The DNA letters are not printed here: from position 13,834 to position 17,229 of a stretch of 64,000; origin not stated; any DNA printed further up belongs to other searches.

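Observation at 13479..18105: Single-chain MmeI-like Type IIL RM enzyme followed by an Rpn/YhgA-family nuclease, in a repeat-bounded accessory segment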

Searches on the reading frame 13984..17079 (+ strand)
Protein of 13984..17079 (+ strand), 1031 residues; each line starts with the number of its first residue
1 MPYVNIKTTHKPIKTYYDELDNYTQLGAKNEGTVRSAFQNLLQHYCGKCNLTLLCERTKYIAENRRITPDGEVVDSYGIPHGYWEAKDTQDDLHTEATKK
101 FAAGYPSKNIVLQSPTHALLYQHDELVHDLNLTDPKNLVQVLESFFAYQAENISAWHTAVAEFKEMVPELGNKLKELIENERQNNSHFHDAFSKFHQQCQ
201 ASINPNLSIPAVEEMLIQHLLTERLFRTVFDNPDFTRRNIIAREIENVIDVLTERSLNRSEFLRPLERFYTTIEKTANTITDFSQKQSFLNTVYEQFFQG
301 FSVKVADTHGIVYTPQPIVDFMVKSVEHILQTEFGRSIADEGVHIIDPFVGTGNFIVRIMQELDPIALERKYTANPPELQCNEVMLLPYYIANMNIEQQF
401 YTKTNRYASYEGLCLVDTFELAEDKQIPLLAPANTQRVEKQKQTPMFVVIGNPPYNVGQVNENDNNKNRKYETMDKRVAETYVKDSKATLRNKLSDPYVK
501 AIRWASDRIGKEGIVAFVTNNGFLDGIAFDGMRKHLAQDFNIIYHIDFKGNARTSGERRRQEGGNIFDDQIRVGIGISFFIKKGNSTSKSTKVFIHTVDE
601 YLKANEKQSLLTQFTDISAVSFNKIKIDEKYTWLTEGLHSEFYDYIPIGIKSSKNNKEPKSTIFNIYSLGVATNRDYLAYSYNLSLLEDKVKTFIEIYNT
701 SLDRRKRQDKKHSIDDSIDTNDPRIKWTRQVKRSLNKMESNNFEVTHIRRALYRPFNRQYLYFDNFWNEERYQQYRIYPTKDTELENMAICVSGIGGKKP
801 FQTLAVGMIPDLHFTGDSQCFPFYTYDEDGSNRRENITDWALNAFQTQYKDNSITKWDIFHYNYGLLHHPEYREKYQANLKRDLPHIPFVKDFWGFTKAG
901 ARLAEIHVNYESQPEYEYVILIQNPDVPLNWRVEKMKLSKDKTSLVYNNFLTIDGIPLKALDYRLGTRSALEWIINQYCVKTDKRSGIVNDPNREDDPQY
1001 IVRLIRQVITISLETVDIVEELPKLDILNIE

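Call 3: search_protein_families(library=pfam, proteins=[window:13984-17079:+], max_evalue=0.01)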
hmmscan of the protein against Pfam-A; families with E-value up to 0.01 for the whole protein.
window:13984-17079:+ (1031 aa): 6 families
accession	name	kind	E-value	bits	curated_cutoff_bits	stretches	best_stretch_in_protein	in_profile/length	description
PF18135.7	Type_ISP_C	-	8.9e-98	328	25.9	1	663-1003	2-341/342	Type ISP C-terminal specificity domain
PF22240.1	ISP_coupler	-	1.1e-17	65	27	1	169-282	11-123/126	Type ISP restriction-modification enzyme, coupler domain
PF02384.22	N6_Mtase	-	1e-09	38.6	20.4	1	289-481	5-158/311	N-6 DNA Methylase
PF07669.17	Eco57I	-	3.4e-07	30.9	25.3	1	448-550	77-167/171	Eco57I restriction-modification methylase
PF20473.4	MmeI_Mtase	-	0.0015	18.2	27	0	343-537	21-216/259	MmeI, DNA-methyltransferase domain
PF01365.27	RYDR_ITPR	-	0.0085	16.1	22.3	0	119-268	32-169/201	RIH domain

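Call 4: search_protein_families(library=ncbifam, proteins=[window:13984-17079:+], max_evalue=0.01)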
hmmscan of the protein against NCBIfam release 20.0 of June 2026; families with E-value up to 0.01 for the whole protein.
window:13984-17079:+ (1031 aa): 1 family
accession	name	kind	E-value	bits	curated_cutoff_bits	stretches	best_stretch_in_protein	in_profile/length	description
TIGR02987.1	met_A_Alw26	exception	4.2e-10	39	353.5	1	309-543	3-220/523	Alw26I/Eco31I/Esp3I family type II restriction adenine-specific DNA-methyltransferase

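Call 5: search_protein_families(library=padloc, proteins=[window:13984-17079:+], max_evalue=0.01)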
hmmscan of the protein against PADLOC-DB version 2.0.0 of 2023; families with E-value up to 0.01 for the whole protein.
window:13984-17079:+ (1031 aa): 13 families
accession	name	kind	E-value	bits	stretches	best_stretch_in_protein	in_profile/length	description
PDLC03597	REase_MTase_IIG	-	7.2e-243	807.4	1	161-1027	737-1640/1646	Type IIG restriction enzyme-methyltransferase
PDLC03621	REase_MTase_IIG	-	1.2e-201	670.4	1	13-1022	6-1012/1024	Type IIG restriction enzyme-methyltransferase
PDLC03051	REase_MTase_I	-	3.4e-180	599.2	1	190-1027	747-1589/1591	Type I restriction enzyme-methyltransferase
PDLC03610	REase_MTase_IIG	-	6.9e-57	191.3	2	483-1025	551-1075/1096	Type IIG restriction enzyme-methyltransferase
PDLC03631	REase_MTase_IIG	-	4.3e-45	152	1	292-899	292-903/1086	Type IIG restriction enzyme-methyltransferase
PDLC04134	mad2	-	5.1e-21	73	1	27-613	1-471/492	mads_2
PDLC03025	MTase_I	-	6.1e-08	29.8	1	268-395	121-238/569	Type I methyltransferase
PDLC03338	MTase_II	-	4.3e-06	23.7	1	441-548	241-328/604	Type II methyltransferase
PDLC03348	MTase_II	-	6.4e-05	19.6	1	308-474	219-375/727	Type II methyltransferase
PDLC03313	MTase_II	-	7.5e-05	19.4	1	306-512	19-215/563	Type II methyltransferase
PDLC03026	MTase_I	-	0.00034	17.9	1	275-479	108-287/487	Type I methyltransferase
PDLC03035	MTase_I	-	0.00038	17.1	1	287-328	152-193/653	Type I methyltransferase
PDLC03317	MTase_II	-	0.007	12.7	0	270-362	262-348/831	Type II methyltransferase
